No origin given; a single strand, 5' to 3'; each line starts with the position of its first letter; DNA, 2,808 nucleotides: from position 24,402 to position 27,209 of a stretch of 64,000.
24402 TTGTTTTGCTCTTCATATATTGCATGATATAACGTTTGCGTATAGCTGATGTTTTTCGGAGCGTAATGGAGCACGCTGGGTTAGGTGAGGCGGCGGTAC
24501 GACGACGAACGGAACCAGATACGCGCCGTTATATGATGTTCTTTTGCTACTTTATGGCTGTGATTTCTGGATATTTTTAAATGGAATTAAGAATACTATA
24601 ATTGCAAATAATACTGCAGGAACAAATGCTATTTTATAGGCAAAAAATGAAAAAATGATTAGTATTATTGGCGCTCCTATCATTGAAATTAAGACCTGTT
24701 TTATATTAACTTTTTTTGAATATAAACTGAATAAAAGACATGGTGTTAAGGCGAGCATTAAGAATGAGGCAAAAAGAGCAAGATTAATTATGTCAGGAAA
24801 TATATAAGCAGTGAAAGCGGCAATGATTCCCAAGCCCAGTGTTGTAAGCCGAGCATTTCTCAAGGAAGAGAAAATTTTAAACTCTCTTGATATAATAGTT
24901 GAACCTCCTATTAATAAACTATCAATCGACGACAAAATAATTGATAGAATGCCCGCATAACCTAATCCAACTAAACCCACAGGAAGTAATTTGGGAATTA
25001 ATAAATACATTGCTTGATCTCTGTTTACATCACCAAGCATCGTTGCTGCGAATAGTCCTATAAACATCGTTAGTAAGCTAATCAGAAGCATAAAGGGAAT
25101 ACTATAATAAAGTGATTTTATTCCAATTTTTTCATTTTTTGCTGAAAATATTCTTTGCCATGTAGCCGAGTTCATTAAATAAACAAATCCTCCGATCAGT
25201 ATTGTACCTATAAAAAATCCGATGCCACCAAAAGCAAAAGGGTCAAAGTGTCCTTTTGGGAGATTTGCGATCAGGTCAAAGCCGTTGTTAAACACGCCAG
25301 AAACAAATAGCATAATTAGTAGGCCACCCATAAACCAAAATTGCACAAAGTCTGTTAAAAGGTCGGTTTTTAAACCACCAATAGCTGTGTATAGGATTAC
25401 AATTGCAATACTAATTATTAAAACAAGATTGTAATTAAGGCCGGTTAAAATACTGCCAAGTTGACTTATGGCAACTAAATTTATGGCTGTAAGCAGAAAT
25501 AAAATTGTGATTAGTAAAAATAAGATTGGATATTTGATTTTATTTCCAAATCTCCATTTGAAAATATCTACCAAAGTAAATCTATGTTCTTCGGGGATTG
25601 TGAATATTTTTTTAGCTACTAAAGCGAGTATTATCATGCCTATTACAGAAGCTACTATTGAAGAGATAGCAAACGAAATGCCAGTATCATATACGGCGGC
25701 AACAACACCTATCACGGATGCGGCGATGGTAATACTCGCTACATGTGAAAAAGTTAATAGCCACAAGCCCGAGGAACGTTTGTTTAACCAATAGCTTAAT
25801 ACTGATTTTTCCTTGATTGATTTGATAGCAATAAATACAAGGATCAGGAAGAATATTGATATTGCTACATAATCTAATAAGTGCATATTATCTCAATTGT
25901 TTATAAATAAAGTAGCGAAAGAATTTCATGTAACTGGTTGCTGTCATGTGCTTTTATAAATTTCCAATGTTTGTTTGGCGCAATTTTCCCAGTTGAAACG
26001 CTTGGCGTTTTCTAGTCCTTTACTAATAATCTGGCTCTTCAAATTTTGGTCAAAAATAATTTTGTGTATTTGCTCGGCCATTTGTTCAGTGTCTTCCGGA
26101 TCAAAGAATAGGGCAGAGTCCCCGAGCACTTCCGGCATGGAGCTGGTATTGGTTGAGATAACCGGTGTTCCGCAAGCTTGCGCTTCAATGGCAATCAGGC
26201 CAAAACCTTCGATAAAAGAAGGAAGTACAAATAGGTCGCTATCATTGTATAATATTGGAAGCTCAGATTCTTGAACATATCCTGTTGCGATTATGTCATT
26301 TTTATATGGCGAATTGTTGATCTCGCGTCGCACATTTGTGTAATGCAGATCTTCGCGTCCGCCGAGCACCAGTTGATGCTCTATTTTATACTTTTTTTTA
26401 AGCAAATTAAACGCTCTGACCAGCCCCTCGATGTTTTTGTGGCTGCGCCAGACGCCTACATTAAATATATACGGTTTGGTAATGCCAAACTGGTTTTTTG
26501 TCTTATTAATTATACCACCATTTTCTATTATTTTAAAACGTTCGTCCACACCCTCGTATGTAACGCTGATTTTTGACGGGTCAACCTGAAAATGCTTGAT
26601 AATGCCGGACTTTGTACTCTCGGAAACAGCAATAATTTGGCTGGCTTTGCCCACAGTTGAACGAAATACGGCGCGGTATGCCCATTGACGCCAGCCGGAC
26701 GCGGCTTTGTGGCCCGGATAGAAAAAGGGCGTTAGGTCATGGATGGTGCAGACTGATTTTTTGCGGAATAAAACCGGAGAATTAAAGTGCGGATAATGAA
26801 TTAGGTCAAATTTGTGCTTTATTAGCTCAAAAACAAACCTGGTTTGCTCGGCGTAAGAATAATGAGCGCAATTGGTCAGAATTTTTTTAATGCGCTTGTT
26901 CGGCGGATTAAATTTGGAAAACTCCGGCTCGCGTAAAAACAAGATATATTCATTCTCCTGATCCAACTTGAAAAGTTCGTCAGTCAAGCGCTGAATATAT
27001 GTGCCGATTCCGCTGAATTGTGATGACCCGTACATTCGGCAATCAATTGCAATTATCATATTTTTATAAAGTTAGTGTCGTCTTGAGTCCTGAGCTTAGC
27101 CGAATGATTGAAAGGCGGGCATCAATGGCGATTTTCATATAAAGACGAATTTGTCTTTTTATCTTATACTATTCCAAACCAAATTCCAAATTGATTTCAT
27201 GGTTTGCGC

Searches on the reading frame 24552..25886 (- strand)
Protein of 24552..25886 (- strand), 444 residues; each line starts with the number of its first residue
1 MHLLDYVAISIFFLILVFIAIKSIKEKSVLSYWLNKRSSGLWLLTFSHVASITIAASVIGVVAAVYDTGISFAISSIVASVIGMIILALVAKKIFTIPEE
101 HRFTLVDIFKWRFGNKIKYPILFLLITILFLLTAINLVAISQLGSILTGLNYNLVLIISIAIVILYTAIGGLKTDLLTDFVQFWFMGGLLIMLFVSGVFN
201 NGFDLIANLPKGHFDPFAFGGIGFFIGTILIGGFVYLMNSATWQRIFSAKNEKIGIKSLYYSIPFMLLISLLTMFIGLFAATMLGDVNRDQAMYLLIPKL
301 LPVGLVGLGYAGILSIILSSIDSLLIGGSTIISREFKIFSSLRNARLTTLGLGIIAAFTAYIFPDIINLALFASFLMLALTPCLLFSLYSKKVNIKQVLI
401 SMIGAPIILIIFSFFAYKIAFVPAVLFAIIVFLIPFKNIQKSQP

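Call 102: search_protein_families(library=pfam, proteins=[window:24552-25886:-], max_evalue=0.0001)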
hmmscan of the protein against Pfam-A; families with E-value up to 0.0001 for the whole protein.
window:24552-25886:- (444 aa): 1 family
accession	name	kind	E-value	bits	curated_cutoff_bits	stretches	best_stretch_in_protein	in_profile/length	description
PF00474.23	SSF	-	7.9e-25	88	22.8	1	32-403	1-404/406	Sodium:solute symporter family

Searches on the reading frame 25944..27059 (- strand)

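Call 102: search_protein_families(library=pfam, proteins=[window:25944-27059:-], max_evalue=0.0001)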
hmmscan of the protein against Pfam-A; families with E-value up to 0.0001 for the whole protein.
window:25944-27059:- (371 aa): 6 families
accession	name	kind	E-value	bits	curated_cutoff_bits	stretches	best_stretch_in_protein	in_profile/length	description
PF00534.26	Glycos_transf_1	-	3.5e-33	115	26.4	1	188-348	8-169/172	Glycosyl transferases group 1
PF13692.12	Glyco_trans_1_4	-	7e-27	94.9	27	1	196-335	2-140/142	Glycosyl transferases group 1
PF13439.12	Glyco_transf_4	-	5.2e-18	66.1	28.5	1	16-173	2-168/170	Glycosyltransferase Family 4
PF20706.3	GT4-conflict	-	6.7e-12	45.5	26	1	206-327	210-332/385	Family 4 Glycosyltransferase in conflict systems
PF13579.12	Glyco_trans_4_4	-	6e-07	30.4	29.7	1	78-167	65-155/158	Glycosyl transferase 4-like domain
PF13524.12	Glyco_trans_1_2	-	1.3e-05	25.6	25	1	251-365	23-143/144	Glycosyl transferase-like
